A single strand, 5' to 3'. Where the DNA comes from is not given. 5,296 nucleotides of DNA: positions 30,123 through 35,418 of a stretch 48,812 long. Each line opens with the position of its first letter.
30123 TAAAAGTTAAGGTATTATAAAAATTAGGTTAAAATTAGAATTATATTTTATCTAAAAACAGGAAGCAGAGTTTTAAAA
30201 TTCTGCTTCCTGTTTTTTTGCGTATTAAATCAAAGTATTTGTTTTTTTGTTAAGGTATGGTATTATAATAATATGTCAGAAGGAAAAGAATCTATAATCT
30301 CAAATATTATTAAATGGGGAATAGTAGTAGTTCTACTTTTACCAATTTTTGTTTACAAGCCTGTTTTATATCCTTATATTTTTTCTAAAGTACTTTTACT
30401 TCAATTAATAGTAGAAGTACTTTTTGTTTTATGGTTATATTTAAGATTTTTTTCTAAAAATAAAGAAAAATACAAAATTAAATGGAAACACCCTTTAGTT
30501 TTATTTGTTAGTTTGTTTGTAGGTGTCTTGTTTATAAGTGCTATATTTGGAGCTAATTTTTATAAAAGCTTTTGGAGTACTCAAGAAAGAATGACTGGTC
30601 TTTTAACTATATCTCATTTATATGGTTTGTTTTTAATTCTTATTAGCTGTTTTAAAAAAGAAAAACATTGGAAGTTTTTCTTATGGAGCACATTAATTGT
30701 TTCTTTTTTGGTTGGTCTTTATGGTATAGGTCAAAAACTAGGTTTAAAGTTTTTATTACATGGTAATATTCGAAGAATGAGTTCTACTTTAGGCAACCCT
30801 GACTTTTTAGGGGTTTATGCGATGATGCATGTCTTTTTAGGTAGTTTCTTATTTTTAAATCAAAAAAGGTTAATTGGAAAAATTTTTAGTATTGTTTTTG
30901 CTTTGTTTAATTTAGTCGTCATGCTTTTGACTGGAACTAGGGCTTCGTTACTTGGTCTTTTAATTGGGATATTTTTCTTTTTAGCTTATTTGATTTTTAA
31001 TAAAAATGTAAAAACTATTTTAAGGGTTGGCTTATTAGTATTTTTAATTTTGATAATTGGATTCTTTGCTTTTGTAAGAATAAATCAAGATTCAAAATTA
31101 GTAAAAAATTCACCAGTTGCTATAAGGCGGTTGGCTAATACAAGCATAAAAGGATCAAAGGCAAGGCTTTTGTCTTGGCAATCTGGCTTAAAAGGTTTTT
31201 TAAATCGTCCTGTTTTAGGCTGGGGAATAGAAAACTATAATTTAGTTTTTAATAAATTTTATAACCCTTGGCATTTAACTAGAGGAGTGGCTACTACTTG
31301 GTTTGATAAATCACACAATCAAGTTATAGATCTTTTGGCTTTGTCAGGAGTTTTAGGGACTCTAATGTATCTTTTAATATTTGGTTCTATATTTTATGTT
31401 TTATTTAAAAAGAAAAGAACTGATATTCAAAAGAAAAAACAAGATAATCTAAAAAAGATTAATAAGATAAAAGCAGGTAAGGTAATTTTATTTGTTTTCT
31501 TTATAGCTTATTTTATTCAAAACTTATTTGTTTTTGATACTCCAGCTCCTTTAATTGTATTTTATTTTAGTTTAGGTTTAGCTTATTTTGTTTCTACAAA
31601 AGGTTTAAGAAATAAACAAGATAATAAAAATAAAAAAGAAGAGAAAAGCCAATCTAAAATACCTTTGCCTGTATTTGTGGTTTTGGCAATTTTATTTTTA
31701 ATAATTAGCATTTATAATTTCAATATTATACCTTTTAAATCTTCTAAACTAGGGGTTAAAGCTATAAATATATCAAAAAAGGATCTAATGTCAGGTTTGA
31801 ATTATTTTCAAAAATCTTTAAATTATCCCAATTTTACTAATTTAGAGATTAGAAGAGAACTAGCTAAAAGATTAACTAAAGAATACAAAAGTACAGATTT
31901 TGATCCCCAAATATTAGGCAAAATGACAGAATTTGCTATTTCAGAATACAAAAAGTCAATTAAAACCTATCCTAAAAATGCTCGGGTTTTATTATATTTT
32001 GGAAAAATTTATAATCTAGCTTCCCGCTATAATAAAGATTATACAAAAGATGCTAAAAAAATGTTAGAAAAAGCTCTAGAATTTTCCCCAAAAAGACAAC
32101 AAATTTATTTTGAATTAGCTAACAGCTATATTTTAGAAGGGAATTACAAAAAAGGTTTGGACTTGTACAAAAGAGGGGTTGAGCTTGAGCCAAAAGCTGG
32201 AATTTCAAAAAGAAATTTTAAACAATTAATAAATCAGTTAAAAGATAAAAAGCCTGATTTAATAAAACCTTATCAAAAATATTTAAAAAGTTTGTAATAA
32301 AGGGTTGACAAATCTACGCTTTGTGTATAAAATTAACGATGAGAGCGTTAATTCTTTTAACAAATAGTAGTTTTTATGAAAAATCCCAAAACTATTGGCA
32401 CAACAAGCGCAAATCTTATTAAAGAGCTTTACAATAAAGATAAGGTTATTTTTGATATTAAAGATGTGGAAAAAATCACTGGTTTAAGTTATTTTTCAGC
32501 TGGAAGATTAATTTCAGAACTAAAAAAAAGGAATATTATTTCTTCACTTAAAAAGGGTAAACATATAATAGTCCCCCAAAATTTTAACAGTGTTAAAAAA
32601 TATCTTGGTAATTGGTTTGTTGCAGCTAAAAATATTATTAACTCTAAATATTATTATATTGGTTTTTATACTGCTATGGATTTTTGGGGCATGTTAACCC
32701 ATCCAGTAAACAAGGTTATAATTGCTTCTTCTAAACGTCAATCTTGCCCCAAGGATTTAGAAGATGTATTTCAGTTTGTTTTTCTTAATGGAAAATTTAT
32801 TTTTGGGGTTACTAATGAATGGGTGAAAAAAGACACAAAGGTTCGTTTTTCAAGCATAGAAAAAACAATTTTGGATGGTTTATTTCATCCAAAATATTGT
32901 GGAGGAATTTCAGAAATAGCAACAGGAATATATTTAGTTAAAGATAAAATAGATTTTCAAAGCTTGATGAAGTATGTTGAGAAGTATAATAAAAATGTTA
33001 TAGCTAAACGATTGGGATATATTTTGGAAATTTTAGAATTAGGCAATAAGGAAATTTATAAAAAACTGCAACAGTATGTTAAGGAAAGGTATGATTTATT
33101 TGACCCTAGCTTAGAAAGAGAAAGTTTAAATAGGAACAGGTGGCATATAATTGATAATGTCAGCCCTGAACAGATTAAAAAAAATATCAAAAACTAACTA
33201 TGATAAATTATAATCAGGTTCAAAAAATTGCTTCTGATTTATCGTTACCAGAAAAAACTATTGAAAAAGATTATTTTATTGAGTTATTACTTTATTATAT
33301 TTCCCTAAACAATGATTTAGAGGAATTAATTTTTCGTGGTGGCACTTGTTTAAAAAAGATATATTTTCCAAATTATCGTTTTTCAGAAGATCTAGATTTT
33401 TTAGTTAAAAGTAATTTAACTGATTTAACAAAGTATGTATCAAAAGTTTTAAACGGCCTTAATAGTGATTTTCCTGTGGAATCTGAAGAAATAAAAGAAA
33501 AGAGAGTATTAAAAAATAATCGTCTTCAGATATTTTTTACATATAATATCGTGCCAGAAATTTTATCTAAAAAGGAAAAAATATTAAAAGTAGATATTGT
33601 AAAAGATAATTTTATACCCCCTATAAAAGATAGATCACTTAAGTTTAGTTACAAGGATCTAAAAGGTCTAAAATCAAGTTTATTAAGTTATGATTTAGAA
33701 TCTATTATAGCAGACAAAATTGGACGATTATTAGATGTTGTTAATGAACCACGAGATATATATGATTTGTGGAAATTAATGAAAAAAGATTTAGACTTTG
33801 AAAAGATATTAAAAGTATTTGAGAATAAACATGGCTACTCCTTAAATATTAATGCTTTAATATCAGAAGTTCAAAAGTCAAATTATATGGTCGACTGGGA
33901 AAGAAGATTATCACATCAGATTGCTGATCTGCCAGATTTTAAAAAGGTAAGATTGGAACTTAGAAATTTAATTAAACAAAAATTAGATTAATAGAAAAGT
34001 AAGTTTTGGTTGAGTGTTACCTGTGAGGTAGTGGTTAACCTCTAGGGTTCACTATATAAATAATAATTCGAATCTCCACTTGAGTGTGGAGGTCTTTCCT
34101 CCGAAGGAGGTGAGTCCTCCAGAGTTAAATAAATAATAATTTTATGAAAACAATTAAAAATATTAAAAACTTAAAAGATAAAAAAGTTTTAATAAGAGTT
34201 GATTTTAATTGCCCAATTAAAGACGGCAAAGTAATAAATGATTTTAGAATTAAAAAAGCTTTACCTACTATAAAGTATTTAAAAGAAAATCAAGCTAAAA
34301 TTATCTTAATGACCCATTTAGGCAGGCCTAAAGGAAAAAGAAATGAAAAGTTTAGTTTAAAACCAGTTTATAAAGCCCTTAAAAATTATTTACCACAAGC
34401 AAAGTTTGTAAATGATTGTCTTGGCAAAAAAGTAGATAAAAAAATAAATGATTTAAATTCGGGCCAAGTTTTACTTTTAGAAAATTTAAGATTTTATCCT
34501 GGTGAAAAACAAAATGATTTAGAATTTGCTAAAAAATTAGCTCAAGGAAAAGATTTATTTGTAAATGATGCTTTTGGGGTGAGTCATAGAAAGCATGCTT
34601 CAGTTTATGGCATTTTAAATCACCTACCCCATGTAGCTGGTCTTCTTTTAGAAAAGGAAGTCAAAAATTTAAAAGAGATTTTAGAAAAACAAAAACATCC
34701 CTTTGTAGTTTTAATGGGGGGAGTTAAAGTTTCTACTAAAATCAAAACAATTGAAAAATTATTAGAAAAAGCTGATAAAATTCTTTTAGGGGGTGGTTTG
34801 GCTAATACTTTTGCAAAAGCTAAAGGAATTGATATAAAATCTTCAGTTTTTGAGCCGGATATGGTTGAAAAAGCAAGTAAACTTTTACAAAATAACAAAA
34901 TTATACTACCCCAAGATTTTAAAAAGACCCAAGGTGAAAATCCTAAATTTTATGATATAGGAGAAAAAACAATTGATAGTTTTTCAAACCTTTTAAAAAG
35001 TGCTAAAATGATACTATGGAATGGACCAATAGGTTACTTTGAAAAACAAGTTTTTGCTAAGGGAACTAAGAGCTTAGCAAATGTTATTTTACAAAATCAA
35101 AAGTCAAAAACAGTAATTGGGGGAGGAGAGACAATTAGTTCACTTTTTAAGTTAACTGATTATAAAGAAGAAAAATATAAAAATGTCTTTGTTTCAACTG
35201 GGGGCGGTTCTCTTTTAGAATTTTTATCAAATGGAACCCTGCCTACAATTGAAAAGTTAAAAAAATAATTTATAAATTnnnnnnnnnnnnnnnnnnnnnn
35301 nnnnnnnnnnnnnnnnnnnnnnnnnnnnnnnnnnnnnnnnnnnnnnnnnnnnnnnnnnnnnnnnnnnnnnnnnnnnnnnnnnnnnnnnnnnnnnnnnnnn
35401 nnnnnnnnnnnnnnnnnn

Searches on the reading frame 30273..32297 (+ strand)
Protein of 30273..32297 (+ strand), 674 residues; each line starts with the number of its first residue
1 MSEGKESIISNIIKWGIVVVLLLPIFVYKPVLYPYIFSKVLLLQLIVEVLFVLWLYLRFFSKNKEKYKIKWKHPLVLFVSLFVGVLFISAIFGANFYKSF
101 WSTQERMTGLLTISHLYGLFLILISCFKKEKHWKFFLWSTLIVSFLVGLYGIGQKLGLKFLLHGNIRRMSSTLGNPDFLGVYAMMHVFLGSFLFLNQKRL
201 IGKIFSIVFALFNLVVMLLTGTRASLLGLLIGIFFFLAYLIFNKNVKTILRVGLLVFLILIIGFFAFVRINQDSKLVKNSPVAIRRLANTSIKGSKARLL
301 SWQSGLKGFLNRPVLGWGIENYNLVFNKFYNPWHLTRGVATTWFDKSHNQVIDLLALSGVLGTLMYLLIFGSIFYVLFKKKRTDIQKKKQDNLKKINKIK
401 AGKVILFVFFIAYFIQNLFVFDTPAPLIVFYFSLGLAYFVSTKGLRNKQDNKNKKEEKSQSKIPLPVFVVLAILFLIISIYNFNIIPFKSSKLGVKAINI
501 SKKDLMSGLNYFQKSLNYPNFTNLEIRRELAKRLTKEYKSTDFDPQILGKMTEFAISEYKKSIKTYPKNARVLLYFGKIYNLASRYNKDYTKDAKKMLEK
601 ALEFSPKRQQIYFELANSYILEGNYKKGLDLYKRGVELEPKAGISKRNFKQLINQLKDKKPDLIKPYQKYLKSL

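Call 58: search_protein_families(library=pfam, proteins=[window:30273-32297:+], max_evalue=0.001)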
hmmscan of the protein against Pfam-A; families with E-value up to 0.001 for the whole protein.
window:30273-32297:+ (674 aa): 7 families
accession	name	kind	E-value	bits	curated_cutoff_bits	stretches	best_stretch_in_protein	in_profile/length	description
PF04932.20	Wzy_C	-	1.1e-16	61.4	31.7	1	209-367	2-149/149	O-Antigen ligase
PF13431.12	TPR_17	-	2.7e-07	30.8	24.4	0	598-627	2-31/34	Tetratricopeptide repeat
PF14559.12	TPR_19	-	2.6e-06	28.1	25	1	592-641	8-57/68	Tetratricopeptide repeat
PF07719.23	TPR_2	-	1.5e-05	25.1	27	1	611-641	3-33/34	Tetratricopeptide repeat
PF00515.34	TPR_1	-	4.7e-05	23.5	27.8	0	611-641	3-33/34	Tetratricopeptide repeat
PF13428.12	TPR_14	-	0.00017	22.4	23.5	0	611-641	3-33/44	Tetratricopeptide repeat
PF13414.12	TPR_11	-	0.00021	21.4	26.8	0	555-580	13-38/42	TPR repeat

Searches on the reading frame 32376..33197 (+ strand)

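Call 58: search_protein_families(library=pfam, proteins=[window:32376-33197:+], max_evalue=0.001)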
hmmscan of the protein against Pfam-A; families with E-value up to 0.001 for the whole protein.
window:32376-33197:+ (273 aa): 1 family
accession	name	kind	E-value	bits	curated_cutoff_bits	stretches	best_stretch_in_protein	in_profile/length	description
PF09407.15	AbiEi_1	-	4.7e-05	24.1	22.2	1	89-218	14-141/142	AbiEi antitoxin C-terminal domain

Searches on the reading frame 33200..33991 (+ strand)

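Call 58: search_protein_families(library=pfam, proteins=[window:33200-33991:+], max_evalue=0.001)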
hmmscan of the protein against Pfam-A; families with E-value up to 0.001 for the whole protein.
window:33200-33991:+ (263 aa): 1 family
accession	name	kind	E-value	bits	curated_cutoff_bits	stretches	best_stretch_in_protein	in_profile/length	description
PF08843.17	AbiEii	-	2.2e-29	103.5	22.5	1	30-248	2-233/238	Nucleotidyl transferase AbiEii toxin, Type IV TA system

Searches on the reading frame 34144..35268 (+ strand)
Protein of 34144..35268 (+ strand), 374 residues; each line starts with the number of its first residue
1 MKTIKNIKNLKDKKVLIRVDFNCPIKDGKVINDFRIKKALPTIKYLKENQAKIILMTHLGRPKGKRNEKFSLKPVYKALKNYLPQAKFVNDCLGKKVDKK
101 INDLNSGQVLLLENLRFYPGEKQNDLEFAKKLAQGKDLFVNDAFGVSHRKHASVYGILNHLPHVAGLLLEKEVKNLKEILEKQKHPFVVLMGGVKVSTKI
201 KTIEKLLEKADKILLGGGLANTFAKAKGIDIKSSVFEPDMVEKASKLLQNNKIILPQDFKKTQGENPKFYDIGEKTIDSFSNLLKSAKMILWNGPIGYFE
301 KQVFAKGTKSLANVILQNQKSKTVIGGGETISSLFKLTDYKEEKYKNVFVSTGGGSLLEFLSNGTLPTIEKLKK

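Call 84: search_protein_families(library=pfam, proteins=[window:34144-35268:+], max_evalue=0.0001)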
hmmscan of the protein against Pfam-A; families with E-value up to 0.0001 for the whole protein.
window:34144-35268:+ (374 aa): 1 family
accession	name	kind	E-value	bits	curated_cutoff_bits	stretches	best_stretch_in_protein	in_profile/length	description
PF00162.24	PGK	-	1.5e-125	419.6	27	1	7-362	4-377/379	Phosphoglycerate kinase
